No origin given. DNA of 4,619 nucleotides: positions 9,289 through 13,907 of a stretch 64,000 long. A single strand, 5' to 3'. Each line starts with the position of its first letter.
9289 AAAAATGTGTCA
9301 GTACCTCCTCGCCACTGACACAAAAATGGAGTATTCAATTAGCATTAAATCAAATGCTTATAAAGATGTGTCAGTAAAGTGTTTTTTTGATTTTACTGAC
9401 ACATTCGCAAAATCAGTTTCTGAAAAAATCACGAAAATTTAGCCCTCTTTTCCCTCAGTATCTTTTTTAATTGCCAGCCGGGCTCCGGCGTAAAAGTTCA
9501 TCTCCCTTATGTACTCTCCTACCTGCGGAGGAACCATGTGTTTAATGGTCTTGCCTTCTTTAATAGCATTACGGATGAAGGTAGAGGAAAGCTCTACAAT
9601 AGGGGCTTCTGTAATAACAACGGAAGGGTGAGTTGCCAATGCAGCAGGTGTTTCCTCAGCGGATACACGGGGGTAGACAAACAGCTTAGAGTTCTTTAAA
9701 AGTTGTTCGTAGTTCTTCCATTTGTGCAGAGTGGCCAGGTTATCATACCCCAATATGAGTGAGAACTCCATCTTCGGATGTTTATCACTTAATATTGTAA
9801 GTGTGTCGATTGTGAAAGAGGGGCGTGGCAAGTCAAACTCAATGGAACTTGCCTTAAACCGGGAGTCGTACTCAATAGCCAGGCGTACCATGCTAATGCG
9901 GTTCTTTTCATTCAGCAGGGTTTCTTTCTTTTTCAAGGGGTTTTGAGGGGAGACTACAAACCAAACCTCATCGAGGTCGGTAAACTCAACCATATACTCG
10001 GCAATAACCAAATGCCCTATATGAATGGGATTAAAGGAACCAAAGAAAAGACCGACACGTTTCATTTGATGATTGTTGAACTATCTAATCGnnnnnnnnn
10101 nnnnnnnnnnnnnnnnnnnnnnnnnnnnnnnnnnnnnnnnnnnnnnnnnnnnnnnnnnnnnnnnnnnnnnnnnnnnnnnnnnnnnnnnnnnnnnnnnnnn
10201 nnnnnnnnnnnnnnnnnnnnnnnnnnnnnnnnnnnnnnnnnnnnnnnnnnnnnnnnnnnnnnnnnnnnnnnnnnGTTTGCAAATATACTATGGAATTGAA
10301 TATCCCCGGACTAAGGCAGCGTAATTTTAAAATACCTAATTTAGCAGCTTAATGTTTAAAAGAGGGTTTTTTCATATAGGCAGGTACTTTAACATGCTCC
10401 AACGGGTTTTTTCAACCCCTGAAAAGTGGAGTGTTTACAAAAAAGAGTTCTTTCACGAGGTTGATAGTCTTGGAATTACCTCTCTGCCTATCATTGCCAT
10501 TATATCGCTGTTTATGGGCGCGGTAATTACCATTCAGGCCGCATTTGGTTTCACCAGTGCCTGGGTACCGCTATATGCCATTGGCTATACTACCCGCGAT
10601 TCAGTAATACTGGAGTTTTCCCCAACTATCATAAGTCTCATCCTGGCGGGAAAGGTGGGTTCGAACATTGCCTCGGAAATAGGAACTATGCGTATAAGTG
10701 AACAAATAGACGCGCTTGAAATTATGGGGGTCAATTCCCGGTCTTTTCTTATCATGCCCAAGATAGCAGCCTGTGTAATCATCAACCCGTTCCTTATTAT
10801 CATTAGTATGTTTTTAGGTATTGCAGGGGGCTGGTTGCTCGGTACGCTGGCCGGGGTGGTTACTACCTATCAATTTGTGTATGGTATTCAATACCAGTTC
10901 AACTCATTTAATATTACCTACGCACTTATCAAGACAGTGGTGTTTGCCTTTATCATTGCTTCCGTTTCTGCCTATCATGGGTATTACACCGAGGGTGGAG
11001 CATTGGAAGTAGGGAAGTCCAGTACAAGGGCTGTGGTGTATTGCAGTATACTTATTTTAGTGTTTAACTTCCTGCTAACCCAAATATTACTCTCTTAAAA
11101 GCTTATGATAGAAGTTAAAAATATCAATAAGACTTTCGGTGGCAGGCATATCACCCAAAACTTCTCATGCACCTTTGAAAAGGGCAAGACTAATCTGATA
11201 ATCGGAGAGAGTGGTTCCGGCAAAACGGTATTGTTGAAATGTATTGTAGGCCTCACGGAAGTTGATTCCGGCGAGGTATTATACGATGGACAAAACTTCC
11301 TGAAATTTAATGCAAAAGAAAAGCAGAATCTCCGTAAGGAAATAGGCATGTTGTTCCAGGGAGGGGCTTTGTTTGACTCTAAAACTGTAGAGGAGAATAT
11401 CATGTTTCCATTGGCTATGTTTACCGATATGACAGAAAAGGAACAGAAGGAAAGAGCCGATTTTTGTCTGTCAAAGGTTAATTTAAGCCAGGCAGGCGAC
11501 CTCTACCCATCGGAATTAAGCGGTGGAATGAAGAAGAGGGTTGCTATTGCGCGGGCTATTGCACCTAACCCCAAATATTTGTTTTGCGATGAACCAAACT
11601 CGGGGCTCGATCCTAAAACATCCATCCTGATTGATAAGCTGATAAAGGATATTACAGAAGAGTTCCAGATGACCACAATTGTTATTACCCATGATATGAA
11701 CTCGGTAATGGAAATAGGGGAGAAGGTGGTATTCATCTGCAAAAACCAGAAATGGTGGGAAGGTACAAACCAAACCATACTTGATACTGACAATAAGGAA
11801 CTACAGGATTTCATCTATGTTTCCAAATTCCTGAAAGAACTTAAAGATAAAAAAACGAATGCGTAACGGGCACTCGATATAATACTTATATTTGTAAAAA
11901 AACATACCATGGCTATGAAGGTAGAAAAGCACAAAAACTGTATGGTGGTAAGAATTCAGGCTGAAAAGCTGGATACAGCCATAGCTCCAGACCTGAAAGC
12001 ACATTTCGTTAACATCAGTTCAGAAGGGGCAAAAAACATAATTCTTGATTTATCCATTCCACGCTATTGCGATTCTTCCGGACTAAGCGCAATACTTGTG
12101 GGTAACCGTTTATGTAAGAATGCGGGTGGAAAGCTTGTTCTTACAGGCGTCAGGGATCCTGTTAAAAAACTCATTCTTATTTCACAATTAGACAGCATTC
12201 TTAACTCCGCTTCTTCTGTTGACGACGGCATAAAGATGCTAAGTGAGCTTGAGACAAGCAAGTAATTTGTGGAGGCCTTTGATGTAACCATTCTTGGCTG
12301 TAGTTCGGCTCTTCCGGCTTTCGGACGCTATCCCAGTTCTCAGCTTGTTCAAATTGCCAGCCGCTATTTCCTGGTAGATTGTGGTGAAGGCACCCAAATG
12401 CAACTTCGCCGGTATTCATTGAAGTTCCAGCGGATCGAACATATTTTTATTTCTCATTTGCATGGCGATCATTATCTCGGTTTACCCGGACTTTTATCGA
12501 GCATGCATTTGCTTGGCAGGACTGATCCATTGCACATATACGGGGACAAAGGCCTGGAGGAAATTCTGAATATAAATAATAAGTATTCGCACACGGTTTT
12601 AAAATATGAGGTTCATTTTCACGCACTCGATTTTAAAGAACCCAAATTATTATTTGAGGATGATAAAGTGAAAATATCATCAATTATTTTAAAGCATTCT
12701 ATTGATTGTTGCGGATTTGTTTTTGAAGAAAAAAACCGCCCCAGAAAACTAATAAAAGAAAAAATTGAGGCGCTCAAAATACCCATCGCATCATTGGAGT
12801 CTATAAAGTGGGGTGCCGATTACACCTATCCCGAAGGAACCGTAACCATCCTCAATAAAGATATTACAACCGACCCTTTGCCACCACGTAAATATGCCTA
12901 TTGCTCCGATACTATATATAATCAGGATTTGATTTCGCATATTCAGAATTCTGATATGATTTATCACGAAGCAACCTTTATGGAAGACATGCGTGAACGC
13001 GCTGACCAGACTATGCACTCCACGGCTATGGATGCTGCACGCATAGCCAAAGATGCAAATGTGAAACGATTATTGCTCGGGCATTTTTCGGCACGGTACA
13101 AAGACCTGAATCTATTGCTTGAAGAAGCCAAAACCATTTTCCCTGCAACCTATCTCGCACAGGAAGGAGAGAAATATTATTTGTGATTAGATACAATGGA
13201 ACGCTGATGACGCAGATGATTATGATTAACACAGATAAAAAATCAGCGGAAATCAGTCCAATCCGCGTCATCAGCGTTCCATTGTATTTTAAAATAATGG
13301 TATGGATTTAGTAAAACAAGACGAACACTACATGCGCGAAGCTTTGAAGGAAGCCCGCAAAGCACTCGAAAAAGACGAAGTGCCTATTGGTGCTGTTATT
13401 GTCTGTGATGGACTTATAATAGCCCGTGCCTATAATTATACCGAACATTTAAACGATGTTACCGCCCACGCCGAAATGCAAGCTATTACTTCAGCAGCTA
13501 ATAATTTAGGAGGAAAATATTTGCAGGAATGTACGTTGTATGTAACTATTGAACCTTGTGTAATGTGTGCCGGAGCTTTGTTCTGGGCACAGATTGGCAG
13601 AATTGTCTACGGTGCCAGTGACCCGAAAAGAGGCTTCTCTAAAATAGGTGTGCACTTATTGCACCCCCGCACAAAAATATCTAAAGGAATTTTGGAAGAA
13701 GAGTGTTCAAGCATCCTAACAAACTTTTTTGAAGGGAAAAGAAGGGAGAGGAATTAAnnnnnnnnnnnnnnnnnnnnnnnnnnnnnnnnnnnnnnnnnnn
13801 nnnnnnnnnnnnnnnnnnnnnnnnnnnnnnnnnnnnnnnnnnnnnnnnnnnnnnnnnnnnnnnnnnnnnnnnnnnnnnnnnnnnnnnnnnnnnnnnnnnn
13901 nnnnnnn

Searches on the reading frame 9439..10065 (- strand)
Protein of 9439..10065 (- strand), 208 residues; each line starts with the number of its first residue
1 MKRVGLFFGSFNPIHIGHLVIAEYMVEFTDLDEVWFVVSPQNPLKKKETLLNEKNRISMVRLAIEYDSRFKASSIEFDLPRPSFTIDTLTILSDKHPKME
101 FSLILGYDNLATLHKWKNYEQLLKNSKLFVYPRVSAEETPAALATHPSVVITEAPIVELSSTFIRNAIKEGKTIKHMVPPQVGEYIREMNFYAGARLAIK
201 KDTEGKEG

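Call 60: search_protein_families(library=pfam, proteins=[window:9439-10065:-], max_evalue=0.001)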
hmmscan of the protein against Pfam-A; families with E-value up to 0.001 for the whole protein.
window:9439-10065:- (208 aa): 1 family
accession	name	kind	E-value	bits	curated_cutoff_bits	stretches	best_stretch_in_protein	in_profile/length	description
PF01467.32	CTP_transf_like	-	7.7e-21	75.1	21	1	6-166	1-132/133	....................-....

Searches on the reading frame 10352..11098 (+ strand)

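Call 60: search_protein_families(library=pfam, proteins=[window:10352-11098:+], max_evalue=0.001)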
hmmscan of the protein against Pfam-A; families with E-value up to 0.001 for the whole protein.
window:10352-11098:+ (248 aa): 1 family
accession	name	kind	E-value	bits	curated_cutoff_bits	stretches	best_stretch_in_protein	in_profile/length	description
PF02405.21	MlaE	-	1e-64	218.5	22.5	1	33-245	1-212/212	Permease MlaE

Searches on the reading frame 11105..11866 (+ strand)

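Call 60: search_protein_families(library=pfam, proteins=[window:11105-11866:+], max_evalue=0.001)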
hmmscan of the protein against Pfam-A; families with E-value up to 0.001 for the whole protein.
window:11105-11866:+ (253 aa): 3 families
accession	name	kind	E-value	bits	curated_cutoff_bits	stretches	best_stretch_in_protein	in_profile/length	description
PF00005.33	ABC_tran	-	5.8e-34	118.1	25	1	18-165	2-136/137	ABC transporter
PF02463.25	SMC_N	-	1.1e-08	35.3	40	1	9-213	11-213/220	RecF/RecN/SMC N terminal domain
PF13304.12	AAA_21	-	3.7e-08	34.2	27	0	30-87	2-69/304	AAA domain, putative AbiEii toxin, Type IV TA system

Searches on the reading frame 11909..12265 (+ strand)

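Call 60: search_protein_families(library=pfam, proteins=[window:11909-12265:+], max_evalue=0.001)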
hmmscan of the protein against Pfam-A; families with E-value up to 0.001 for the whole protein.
window:11909-12265:+ (118 aa): 2 families
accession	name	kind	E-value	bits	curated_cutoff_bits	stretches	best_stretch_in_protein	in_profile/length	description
PF01740.26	STAS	-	2.5e-15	56.6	22.6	1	3-106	2-105/106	STAS domain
PF13466.11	STAS_2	-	1.4e-07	32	29.2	1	20-94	6-79/80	STAS domain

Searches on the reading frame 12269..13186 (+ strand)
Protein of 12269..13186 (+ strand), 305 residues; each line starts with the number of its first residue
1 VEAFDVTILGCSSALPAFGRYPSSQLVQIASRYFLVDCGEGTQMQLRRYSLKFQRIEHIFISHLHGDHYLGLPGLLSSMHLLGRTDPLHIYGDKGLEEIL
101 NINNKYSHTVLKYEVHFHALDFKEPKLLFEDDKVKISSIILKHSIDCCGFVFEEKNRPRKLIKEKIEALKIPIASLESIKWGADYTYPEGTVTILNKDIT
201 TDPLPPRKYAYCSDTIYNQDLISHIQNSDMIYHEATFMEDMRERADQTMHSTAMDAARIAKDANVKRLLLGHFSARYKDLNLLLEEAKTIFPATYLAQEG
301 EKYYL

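Call 60: search_protein_families(library=pfam, proteins=[window:12269-13186:+], max_evalue=0.001)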
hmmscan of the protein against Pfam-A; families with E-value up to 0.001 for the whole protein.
window:12269-13186:+ (305 aa): 3 families
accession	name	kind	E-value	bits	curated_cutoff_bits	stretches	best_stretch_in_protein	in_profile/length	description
PF12706.13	Lactamase_B_2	-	7.8e-17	62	27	2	32-155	1-133/200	Beta-lactamase superfamily domain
PF00753.33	Lactamase_B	-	9.5e-07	29.4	22.7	1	23-77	7-65/196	Metallo-beta-lactamase superfamily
PF13691.12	Lactamase_B_4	-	1.7e-06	28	27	1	28-71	18-63/63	tRNase Z endonuclease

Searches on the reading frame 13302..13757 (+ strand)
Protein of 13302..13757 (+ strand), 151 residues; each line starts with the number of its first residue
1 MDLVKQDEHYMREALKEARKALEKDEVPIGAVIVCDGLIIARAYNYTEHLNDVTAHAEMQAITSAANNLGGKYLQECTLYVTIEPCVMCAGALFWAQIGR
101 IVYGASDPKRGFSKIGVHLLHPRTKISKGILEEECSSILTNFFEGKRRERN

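Call 61: search_protein_families(library=pfam, proteins=[window:13302-13757:+], max_evalue=0.001)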
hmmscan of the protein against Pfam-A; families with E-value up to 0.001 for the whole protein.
window:13302-13757:+ (151 aa): 3 families
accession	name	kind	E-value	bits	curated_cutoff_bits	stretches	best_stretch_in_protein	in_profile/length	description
PF14437.12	MafB19-deam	-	8.8e-38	129.8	27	1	7-145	3-140/142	MafB19-like deaminase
PF00383.29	dCMP_cyt_deam_1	-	2.8e-31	107.9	25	1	5-104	2-101/102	Cytidine and deoxycytidylate deaminase zinc-binding region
PF14439.12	Bd3614-deam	-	3.1e-06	27.6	38.5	1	30-105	12-90/113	Bd3614-like deaminase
